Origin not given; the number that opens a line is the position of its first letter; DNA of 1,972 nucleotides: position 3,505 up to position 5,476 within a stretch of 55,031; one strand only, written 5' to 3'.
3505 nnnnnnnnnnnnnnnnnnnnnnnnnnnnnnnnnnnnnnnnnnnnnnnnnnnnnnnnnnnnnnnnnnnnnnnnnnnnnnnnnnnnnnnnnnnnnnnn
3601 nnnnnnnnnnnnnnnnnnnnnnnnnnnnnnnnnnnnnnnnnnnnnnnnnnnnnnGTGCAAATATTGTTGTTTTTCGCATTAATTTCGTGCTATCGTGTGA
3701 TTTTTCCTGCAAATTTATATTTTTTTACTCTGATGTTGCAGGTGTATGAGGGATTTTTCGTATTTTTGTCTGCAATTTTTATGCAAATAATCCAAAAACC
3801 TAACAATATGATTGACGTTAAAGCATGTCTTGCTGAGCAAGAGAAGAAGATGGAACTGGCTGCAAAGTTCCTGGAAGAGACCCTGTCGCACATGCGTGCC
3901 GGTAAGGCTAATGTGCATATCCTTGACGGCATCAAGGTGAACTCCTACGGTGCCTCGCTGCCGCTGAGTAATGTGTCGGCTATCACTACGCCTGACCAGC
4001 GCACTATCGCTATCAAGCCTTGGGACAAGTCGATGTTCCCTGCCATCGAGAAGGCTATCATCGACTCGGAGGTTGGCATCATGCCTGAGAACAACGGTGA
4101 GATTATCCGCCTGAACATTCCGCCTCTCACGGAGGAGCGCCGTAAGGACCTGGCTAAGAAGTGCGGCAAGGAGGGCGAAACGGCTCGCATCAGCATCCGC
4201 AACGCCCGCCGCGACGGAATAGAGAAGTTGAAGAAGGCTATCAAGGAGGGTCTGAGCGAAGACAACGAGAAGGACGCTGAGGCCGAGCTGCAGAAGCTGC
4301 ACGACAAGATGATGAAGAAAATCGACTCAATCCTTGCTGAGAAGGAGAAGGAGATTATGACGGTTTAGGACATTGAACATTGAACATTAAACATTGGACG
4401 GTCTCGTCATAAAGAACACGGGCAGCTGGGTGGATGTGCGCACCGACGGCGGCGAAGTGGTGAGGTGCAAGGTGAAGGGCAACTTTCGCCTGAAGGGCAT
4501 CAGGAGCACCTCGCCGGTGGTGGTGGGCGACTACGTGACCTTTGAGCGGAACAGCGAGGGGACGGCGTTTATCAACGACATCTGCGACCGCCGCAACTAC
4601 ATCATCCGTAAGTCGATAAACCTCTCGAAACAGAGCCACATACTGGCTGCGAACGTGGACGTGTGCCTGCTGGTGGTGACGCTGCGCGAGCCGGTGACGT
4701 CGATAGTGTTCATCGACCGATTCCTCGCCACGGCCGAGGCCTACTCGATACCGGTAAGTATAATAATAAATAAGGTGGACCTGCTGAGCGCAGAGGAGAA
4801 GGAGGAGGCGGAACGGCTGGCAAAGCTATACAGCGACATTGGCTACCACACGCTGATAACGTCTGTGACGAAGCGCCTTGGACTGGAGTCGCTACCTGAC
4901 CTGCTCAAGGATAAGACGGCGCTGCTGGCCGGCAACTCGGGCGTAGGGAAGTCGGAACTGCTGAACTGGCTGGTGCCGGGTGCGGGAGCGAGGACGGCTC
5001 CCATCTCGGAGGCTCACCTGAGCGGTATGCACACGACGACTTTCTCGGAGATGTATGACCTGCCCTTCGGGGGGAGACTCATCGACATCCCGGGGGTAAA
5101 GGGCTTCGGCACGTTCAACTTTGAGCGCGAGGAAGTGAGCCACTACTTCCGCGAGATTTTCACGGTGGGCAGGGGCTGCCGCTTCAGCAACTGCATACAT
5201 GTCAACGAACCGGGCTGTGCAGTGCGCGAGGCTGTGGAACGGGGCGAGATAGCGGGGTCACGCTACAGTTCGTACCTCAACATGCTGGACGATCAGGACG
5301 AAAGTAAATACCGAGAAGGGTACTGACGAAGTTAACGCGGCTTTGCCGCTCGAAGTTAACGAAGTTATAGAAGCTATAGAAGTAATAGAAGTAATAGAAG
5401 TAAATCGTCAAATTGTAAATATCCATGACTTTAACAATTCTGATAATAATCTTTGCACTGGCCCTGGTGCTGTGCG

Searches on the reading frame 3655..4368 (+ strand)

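Call 5: search_protein_families(library=pfam, proteins=[window:3655-4368:+])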
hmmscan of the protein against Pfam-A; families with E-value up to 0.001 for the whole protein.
window:3655-4368:+ (237 aa): 1 family
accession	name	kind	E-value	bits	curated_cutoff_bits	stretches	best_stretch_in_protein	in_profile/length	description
PF01765.24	RRF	-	2.6e-62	209.9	29.7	1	73-235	1-164/164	Ribosome recycling factor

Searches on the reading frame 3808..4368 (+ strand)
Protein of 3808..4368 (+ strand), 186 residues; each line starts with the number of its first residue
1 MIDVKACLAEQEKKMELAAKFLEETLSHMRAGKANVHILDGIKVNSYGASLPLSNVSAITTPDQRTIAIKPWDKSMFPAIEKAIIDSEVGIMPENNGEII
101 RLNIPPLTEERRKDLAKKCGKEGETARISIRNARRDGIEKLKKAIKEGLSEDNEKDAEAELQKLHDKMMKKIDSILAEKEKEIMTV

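Call 24: find_encoding_contigs(protein=window:3808-4368:+, flank=3000, max_places=10)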
Protein window:3808-4368:+ (186 aa): 4 contigs read that carry it; 3 places shown.
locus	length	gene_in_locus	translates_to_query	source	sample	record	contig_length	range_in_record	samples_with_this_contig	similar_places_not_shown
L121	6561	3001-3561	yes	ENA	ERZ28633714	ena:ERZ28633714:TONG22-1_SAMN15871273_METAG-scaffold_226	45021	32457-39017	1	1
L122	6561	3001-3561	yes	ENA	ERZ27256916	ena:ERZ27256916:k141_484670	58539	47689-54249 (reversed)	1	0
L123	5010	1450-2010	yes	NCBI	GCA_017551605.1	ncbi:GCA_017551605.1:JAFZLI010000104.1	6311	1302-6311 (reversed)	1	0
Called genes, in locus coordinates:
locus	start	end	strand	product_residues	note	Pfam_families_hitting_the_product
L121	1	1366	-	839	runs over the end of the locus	PF02563:Poly_export, PF10531:SLBB (weak), PF22461:SLBB_2 (weak), PF10531:SLBB, PF22461:SLBB_2 (weak), PF10531:SLBB, PF22461:SLBB_2 (weak), PF10531:SLBB (weak)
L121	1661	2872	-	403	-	PF19580:Exo_endo_phos_3, PF03372:Exo_endo_phos (weak)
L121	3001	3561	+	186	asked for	PF01765:RRF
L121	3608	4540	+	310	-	PF16745:RsgA_N, PF03193:RsgA_GTPase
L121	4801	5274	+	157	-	PF01957:NfeD (weak)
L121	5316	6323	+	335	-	PF12127:FloA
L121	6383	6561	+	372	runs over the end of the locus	PF13439:Glyco_transf_4 (weak), PF00534:Glycos_transf_1, PF13692:Glyco_trans_1_4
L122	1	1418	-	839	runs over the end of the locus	PF02563:Poly_export, PF10531:SLBB (weak), PF22461:SLBB_2 (weak), PF10531:SLBB, PF22461:SLBB_2 (weak), PF10531:SLBB, PF22461:SLBB_2 (weak), PF10531:SLBB (weak)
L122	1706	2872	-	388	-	PF19580:Exo_endo_phos_3, PF03372:Exo_endo_phos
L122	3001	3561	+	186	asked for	PF01765:RRF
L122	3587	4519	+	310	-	PF16745:RsgA_N, PF03193:RsgA_GTPase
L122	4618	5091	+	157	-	PF01957:NfeD (weak)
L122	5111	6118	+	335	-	PF12127:FloA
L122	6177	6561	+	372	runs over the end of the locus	PF13439:Glyco_transf_4 (weak), PF00534:Glycos_transf_1, PF13692:Glyco_trans_1_4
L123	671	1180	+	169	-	-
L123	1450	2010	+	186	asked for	PF01765:RRF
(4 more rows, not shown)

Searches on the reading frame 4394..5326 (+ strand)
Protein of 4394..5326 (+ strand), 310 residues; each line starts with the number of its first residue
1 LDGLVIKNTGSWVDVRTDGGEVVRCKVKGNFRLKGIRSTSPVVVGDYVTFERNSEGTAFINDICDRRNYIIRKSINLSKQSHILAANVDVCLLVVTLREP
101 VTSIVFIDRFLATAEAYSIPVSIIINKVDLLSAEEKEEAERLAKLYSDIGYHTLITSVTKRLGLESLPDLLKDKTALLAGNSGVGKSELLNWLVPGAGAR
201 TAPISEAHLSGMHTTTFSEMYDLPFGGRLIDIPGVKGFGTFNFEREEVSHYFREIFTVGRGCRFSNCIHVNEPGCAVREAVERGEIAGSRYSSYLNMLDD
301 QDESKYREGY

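Call 5: search_protein_families(library=pfam, proteins=[window:4394-5326:+])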
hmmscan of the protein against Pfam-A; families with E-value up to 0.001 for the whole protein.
window:4394-5326:+ (310 aa): 4 families
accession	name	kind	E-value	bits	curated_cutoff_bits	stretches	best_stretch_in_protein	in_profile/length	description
PF03193.22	RsgA_GTPase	-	1.3e-47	162.3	30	1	63-239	1-172/174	RsgA GTPase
PF16745.11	RsgA_N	-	3.6e-15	55.9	27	1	3-60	2-54/54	RsgA N-terminal domain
PF01926.29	MMR_HSR1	-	8.9e-05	23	21.9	0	177-236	3-58/113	50S ribosome-binding GTPase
PF16897.10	MMR_HSR1_Xtn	-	0.00012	22.5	35.2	1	95-169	34-98/106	C-terminal region of MMR_HSR1 domain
